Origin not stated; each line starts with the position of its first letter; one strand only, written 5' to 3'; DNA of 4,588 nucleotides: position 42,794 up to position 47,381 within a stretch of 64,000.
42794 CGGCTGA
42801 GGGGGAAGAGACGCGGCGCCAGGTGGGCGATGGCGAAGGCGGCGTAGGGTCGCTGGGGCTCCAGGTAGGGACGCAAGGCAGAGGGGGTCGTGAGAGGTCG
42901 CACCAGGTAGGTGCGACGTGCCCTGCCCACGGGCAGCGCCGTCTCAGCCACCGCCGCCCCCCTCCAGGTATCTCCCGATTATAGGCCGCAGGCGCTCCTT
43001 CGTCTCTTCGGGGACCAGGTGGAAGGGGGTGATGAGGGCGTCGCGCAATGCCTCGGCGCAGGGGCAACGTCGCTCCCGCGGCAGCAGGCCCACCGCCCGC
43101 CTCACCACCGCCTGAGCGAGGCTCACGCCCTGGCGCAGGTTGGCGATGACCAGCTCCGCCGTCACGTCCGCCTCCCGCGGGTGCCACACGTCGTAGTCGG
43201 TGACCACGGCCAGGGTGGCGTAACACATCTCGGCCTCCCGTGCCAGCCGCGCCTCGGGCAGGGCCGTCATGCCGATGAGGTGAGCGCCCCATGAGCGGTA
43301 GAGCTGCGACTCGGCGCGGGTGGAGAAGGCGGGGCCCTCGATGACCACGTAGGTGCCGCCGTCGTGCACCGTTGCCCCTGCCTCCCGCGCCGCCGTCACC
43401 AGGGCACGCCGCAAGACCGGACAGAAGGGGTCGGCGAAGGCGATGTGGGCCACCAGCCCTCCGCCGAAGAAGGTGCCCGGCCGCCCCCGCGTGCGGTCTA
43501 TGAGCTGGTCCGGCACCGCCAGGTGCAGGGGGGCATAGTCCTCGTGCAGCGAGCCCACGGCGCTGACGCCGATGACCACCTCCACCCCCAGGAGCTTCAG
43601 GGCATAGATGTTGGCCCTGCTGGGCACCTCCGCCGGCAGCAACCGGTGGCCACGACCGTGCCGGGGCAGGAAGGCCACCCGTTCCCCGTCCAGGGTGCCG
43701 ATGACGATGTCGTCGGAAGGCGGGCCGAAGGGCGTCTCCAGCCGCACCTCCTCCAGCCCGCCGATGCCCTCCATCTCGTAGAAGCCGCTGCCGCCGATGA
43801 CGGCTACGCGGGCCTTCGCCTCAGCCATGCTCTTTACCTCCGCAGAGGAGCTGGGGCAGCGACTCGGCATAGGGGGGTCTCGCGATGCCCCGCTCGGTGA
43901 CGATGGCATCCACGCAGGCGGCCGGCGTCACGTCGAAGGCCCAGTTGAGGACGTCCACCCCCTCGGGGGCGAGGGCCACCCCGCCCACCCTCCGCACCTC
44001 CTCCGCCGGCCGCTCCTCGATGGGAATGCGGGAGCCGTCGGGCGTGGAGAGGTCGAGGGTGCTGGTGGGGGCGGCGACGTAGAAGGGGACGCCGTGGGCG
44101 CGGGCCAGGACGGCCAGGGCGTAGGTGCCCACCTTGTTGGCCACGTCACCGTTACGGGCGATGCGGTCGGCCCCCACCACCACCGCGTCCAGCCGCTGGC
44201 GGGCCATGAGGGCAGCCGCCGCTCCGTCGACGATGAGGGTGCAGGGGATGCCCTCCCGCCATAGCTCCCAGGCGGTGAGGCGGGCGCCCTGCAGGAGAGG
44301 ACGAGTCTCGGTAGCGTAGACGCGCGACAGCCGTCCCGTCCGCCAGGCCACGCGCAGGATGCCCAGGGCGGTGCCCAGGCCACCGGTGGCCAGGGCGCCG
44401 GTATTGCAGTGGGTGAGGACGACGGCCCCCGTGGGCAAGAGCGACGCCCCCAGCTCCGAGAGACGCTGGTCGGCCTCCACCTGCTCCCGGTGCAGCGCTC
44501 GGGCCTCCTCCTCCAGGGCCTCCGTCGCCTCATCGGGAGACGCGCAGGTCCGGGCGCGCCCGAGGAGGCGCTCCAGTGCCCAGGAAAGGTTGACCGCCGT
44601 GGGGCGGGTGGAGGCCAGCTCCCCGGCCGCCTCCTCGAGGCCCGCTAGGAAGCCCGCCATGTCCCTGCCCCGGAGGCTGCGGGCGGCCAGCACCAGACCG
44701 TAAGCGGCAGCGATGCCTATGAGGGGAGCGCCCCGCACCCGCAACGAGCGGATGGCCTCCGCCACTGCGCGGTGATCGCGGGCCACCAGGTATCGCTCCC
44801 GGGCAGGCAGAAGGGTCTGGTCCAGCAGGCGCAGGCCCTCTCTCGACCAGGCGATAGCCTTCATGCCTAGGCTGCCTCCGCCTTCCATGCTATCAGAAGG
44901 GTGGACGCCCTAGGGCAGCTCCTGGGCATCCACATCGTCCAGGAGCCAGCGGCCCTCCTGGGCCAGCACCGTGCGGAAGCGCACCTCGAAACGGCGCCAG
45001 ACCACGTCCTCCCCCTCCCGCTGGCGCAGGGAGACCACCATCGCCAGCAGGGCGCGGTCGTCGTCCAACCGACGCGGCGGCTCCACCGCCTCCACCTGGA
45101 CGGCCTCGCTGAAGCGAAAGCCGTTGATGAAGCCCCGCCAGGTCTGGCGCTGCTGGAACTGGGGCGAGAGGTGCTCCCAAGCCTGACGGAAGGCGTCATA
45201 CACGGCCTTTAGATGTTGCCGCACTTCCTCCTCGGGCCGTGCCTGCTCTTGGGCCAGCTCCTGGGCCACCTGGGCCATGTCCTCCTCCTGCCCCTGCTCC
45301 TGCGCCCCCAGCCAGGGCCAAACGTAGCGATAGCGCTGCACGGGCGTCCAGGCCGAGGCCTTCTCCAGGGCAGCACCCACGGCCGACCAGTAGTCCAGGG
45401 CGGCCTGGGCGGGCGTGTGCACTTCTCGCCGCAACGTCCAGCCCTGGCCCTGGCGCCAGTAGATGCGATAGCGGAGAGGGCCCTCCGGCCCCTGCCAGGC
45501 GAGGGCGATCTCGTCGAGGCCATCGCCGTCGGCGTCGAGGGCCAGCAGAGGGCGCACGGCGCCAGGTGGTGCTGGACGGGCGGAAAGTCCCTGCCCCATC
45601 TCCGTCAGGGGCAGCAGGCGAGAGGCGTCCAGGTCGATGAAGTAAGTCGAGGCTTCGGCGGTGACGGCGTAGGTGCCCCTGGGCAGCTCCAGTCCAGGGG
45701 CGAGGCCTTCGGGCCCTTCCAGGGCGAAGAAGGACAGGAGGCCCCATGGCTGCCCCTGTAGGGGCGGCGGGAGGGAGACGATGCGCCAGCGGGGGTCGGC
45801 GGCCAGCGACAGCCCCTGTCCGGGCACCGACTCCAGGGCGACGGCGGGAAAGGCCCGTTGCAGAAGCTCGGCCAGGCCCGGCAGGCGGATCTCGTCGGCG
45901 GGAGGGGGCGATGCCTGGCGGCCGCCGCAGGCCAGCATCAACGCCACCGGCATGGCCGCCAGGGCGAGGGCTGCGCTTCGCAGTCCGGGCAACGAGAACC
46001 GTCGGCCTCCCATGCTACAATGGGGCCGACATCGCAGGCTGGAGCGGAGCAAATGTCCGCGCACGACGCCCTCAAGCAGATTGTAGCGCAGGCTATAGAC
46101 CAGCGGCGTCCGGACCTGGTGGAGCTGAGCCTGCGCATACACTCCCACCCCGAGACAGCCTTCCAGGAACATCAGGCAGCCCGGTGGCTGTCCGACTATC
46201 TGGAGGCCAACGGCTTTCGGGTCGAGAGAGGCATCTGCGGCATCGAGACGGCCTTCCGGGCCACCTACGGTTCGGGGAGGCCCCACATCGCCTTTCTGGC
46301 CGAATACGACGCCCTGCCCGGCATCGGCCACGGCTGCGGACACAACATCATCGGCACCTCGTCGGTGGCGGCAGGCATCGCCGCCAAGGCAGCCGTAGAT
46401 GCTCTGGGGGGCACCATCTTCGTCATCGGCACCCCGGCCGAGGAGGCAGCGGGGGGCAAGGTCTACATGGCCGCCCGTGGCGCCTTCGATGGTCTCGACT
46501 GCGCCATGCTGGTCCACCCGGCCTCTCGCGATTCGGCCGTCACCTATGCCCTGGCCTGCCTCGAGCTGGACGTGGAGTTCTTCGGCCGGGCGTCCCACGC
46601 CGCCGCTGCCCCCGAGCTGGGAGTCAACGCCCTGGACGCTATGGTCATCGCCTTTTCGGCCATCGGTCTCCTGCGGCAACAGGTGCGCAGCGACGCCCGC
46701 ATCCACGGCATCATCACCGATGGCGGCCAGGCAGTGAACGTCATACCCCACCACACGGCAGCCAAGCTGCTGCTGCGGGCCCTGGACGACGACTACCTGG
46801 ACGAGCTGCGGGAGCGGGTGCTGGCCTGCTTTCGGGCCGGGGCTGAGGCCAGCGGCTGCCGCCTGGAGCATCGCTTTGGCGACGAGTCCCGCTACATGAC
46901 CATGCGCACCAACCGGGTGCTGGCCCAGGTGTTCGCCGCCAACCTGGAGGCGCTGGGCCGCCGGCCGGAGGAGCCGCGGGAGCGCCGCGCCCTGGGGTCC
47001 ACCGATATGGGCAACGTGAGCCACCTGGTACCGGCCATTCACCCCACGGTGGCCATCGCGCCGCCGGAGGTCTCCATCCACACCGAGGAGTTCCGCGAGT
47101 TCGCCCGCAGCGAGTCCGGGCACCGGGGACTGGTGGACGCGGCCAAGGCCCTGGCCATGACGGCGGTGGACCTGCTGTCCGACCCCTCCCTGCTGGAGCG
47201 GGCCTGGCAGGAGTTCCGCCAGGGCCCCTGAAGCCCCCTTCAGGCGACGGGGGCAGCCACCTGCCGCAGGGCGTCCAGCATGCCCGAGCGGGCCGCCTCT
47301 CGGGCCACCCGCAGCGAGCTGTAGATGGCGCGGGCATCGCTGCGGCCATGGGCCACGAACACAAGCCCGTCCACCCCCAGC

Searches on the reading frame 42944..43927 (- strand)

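Call 41: search_protein_families(library=pfam, proteins=[window:42944-43927:-], max_evalue=0.00001)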
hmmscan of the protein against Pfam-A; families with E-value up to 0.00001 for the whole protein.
window:42944-43927:- (327 aa): 1 family
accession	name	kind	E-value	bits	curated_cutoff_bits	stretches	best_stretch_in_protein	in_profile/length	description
PF01048.26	PNP_UDP_1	-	1e-46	159.7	25.1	1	40-279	1-232/233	Phosphorylase superfamily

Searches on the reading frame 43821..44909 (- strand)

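Call 41: search_protein_families(library=pfam, proteins=[window:43821-44909:-], max_evalue=0.00001)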
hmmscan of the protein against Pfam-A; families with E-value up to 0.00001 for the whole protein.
window:43821-44909:- (362 aa): 1 family
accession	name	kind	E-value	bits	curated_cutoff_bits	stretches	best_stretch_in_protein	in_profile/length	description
PF01008.23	IF-2B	-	6.3e-86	288.5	22.4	1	58-345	2-280/280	Initiation factor 2 subunit family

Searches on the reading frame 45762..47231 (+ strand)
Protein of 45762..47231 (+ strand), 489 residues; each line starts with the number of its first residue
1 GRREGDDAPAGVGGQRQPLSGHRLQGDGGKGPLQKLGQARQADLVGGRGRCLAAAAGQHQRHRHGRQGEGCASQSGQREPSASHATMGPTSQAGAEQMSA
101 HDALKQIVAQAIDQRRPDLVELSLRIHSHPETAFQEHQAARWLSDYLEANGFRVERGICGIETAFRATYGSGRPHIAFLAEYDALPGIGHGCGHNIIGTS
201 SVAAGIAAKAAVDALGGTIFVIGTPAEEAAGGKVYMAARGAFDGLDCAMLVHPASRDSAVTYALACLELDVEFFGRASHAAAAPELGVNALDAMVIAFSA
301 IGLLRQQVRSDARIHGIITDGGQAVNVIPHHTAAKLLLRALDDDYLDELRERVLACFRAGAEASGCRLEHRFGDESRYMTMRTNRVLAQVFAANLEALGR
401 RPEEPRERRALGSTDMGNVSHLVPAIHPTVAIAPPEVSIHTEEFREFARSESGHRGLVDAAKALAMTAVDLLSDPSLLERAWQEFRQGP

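Call 41: search_protein_families(library=pfam, proteins=[window:45762-47231:+], max_evalue=0.00001)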
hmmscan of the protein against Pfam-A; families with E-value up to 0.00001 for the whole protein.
window:45762-47231:+ (489 aa): 2 families
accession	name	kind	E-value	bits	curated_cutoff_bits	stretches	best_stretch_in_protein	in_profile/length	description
PF01546.33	Peptidase_M20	-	2e-09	38.1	24.6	1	180-426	4-171/206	Peptidase family M20/M25/M40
PF07687.19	M20_dimer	-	6.6e-09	36.1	21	1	269-360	9-102/107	Peptidase dimerisation domain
